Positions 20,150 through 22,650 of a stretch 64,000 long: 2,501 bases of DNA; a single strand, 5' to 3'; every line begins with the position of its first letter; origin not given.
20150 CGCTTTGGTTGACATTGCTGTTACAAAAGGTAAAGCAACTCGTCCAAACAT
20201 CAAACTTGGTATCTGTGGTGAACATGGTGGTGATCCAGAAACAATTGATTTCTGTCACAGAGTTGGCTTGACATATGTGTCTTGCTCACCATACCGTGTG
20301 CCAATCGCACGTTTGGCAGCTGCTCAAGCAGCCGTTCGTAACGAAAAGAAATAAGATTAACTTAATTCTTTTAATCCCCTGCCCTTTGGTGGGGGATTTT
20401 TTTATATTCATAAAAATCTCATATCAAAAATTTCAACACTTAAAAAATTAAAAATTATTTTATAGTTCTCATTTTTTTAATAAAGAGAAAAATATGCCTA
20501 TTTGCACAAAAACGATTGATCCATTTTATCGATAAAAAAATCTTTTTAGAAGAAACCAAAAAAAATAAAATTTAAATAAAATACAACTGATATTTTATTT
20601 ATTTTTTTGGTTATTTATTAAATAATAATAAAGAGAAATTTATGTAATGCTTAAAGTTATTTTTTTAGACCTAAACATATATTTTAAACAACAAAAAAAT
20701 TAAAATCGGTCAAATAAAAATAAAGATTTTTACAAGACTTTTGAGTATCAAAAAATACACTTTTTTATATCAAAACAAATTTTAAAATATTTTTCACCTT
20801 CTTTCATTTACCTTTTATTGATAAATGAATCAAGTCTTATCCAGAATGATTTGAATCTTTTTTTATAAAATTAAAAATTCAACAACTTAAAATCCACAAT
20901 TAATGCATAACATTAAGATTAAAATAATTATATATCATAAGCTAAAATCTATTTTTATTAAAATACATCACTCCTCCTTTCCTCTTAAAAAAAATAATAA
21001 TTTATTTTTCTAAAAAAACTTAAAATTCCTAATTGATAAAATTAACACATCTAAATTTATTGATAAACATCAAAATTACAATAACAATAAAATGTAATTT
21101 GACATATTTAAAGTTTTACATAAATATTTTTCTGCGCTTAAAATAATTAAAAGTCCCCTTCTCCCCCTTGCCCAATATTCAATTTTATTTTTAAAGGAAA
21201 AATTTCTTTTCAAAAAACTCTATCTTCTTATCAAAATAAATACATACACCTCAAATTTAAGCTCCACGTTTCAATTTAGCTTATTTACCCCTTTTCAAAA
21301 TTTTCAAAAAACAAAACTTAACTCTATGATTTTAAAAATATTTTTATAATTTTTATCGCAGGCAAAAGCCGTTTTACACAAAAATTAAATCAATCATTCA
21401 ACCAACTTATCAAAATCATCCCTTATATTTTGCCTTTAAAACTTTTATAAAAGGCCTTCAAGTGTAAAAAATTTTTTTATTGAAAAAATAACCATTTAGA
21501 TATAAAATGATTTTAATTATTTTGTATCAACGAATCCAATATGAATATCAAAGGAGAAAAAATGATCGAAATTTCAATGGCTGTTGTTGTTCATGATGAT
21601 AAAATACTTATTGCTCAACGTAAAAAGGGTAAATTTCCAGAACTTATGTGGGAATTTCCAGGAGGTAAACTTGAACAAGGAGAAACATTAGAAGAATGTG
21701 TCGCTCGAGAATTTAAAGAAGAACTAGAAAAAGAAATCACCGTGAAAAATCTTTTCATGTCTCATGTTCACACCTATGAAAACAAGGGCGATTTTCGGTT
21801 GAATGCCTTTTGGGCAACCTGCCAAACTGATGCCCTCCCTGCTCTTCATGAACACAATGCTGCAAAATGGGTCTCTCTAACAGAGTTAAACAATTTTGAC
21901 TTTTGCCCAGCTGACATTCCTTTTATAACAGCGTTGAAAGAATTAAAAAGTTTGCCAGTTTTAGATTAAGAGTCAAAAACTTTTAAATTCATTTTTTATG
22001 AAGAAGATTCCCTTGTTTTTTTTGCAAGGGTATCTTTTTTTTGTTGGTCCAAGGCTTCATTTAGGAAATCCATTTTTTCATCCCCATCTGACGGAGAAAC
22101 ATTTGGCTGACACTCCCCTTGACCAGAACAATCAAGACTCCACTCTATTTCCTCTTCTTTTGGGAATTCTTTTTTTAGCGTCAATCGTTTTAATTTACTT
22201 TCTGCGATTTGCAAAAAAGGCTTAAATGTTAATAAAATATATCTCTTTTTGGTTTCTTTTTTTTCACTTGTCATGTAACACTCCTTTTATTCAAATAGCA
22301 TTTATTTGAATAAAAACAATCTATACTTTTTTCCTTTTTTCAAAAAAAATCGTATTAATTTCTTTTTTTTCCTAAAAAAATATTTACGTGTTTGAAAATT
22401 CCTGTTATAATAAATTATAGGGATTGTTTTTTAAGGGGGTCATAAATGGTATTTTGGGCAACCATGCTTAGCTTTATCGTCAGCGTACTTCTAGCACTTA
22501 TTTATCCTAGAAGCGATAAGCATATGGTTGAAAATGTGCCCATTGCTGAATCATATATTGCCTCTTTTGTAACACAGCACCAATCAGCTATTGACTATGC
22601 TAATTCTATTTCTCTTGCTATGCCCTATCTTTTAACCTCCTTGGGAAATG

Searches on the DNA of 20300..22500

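Call 92: search_rna_families(source=window, start=20300, end=22500, threshold=evalue, max_evalue=1)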
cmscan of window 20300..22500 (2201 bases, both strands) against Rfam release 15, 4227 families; matches with E-value up to 1: 5.
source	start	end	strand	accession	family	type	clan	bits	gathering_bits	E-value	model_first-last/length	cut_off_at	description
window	20311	20414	+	RF02579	tsr26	Gene; sRNA;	-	26.4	141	0.25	1-122/122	no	S. aureus tsr26 small RNA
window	21972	22049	+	RF02362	Yfr10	Gene; sRNA;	-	25.5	43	0.58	1-78/78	no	Cyanobacterial functional RNA 10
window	20334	20400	+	RF02573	LLnc147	Gene; sRNA;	-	25.2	127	0.13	1-102/102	no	Lactococcus lactis non-coding RNA 147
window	21991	22049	+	RF04295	mir-329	Gene; miRNA;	CL00149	20.5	76.8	0.38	1-80/80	no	mir-329 microRNA precursor family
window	20332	20403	+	RF02837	anti-hemB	Gene; sRNA;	-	20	49.5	0.12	1-81/81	no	Burkholderia RNA 7 (anti-hemB)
